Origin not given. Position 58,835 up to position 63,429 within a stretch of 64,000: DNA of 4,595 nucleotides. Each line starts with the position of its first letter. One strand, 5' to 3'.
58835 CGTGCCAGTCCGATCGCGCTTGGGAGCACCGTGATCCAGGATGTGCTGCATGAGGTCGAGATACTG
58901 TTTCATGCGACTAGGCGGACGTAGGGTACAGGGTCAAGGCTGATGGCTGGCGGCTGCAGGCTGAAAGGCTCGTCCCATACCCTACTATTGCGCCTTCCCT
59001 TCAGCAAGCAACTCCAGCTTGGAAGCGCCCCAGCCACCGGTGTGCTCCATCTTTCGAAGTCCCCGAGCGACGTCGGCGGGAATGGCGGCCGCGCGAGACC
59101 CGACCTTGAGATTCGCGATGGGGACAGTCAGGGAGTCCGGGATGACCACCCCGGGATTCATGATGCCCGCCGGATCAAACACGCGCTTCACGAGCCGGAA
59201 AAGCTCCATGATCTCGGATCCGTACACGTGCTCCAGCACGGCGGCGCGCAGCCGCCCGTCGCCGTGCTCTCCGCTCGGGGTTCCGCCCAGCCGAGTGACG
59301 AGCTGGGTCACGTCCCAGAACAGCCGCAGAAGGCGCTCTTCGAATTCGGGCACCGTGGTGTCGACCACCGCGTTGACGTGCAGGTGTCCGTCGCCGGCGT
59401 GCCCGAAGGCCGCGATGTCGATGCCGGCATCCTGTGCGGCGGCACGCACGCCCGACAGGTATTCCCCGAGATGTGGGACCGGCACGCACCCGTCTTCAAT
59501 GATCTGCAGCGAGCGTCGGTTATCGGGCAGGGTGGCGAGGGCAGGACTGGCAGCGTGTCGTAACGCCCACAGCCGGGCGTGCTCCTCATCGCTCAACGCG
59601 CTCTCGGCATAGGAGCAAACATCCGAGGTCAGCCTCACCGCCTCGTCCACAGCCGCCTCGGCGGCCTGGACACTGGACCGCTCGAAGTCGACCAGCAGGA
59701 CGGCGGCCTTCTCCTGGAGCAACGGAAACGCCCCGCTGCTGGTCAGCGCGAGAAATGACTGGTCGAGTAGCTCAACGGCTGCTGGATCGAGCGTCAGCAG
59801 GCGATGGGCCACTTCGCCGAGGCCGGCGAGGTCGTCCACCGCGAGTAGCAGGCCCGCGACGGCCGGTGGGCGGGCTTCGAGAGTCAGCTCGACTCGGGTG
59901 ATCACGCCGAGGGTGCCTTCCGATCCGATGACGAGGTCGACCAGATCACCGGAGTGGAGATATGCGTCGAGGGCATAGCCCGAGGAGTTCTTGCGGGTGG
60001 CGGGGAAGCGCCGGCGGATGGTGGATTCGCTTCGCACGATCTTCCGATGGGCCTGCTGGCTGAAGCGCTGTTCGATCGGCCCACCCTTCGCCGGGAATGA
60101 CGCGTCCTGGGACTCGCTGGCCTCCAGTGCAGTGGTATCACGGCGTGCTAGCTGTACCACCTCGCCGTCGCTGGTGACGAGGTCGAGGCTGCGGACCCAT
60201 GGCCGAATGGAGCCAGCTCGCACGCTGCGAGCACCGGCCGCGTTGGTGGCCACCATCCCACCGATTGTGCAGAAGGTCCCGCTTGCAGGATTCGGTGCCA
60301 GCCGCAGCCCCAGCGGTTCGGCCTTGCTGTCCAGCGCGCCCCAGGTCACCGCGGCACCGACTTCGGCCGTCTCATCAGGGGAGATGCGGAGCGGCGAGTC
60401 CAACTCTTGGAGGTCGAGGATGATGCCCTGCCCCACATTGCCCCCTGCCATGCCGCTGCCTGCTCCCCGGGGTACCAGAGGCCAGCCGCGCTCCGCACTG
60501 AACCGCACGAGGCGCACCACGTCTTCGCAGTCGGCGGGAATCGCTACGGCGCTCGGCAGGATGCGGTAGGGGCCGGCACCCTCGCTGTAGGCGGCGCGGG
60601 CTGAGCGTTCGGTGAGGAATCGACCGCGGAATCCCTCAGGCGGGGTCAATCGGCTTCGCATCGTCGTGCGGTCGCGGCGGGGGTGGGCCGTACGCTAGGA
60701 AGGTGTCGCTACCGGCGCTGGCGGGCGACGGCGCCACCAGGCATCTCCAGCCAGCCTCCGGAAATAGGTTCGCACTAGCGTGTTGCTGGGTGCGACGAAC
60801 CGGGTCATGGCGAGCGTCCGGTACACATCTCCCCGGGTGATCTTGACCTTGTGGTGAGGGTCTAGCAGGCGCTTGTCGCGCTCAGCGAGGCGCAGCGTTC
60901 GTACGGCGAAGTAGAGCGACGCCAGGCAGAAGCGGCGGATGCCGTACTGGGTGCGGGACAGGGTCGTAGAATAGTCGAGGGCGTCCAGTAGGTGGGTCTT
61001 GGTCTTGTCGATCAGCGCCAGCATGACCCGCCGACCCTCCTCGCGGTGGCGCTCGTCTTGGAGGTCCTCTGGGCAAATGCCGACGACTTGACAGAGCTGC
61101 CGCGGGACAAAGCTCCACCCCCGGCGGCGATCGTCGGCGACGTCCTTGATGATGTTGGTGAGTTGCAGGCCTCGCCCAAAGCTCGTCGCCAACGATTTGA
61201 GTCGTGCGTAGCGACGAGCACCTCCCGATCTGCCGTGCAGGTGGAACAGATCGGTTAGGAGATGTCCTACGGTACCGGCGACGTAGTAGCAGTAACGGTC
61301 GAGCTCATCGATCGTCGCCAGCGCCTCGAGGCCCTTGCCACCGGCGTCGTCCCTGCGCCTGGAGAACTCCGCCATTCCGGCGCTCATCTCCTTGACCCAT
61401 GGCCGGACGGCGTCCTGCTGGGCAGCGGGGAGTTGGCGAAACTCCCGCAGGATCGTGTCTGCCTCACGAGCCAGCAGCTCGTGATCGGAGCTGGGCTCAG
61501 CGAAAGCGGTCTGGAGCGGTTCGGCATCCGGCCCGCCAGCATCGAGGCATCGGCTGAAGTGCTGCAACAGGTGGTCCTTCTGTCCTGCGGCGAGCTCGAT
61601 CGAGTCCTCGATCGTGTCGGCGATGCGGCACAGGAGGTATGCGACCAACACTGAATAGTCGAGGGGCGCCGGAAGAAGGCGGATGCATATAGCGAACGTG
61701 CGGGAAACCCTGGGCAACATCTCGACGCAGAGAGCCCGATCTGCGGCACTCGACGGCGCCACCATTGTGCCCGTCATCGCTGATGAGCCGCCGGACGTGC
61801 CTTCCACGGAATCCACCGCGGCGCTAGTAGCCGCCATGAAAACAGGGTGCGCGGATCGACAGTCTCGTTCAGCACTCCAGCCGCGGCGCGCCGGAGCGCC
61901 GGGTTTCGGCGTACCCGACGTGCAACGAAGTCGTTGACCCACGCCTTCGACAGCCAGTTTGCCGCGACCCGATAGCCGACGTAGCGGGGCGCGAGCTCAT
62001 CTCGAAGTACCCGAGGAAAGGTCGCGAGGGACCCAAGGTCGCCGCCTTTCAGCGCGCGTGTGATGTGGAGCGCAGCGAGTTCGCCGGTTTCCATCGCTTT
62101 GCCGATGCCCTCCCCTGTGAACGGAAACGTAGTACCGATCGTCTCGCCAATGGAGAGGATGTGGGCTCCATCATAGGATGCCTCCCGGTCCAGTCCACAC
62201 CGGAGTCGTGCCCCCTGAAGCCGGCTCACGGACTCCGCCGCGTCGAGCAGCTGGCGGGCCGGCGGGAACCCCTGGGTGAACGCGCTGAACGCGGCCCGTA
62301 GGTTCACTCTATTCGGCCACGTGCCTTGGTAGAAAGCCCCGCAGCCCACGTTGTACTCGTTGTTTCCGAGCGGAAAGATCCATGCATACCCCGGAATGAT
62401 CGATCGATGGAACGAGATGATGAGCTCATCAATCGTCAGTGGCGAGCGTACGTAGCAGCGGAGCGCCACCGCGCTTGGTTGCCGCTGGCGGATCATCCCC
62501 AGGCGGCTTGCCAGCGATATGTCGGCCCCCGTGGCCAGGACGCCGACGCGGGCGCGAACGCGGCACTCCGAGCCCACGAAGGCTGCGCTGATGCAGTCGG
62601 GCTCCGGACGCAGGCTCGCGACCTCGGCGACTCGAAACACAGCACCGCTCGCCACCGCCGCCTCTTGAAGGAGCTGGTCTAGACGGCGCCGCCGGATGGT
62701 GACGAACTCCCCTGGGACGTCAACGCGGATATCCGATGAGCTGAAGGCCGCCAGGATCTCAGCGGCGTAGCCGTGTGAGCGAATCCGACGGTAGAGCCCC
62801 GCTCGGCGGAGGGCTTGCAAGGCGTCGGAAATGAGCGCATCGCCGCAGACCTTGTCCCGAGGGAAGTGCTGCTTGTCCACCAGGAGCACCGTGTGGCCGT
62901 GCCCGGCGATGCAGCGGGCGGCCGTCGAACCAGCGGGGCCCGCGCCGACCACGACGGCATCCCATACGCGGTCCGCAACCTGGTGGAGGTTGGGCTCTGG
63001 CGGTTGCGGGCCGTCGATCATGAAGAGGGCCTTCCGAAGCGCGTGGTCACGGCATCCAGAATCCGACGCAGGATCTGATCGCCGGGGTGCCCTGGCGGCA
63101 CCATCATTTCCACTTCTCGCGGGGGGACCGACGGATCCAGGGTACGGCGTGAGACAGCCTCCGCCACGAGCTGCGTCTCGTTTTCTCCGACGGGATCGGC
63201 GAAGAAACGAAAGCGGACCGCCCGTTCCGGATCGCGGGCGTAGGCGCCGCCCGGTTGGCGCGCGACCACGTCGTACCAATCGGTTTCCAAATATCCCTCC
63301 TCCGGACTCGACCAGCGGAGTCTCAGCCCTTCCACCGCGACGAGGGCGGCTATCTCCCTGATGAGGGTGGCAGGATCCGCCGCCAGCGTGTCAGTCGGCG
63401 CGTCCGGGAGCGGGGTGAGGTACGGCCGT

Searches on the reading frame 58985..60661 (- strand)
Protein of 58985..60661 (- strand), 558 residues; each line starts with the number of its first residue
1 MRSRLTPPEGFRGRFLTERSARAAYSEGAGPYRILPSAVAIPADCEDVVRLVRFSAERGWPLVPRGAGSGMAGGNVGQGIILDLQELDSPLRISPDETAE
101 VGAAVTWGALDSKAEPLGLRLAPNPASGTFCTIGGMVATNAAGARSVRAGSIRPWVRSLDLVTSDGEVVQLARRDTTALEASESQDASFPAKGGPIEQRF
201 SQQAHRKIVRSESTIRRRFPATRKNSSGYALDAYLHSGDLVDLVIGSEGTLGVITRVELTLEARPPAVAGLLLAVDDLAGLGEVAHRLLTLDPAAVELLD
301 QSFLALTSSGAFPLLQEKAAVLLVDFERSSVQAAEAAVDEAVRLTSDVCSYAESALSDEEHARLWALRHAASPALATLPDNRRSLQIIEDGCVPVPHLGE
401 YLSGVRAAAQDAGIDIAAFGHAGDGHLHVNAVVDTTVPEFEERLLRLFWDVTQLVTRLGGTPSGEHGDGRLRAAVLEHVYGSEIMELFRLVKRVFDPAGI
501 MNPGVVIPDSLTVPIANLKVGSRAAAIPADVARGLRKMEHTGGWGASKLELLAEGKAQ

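Call 78: search_protein_families(library=pfam, proteins=[window:58985-60661:-], max_evalue=0.00001)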
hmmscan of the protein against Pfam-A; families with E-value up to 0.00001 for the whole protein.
window:58985-60661:- (558 aa): 2 families
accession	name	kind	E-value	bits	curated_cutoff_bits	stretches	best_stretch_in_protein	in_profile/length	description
PF02913.24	FAD-oxidase_C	-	2.8e-48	165.2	21.2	1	265-505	2-247/248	FAD linked oxidases, C-terminal domain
PF01565.28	FAD_binding_4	-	3.8e-34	117.8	26.4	1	36-171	1-138/139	FAD binding domain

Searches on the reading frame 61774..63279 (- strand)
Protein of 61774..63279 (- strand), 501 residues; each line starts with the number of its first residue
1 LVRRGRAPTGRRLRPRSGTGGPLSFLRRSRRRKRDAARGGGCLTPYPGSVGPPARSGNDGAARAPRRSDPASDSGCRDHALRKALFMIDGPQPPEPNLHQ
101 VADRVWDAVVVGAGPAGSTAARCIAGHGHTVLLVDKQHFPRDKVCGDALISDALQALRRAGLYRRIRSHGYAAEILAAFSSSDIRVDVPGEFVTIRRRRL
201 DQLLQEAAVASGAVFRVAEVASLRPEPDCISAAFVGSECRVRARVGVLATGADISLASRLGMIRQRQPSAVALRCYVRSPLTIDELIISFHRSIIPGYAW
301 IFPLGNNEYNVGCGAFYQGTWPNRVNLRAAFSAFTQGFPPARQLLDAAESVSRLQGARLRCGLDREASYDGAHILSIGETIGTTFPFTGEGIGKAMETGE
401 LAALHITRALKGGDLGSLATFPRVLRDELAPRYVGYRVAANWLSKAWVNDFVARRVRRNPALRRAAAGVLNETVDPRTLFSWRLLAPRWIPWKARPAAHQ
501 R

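Call 78: search_protein_families(library=pfam, proteins=[window:61774-63279:-], max_evalue=0.00001)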
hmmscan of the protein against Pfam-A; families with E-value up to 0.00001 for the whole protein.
window:61774-63279:- (501 aa): 3 families
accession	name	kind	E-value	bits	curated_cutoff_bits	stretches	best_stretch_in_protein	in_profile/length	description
PF01494.25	FAD_binding_3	-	1.3e-11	44.8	22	1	107-249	3-156/349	FAD binding domain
PF01266.30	DAO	-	4.7e-09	36.7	27.9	0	107-140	1-34/353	FAD dependent oxidoreductase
PF05834.18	Lycopene_cycl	-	7.9e-07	28.9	23.4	1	107-253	1-143/380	Lycopene cyclase protein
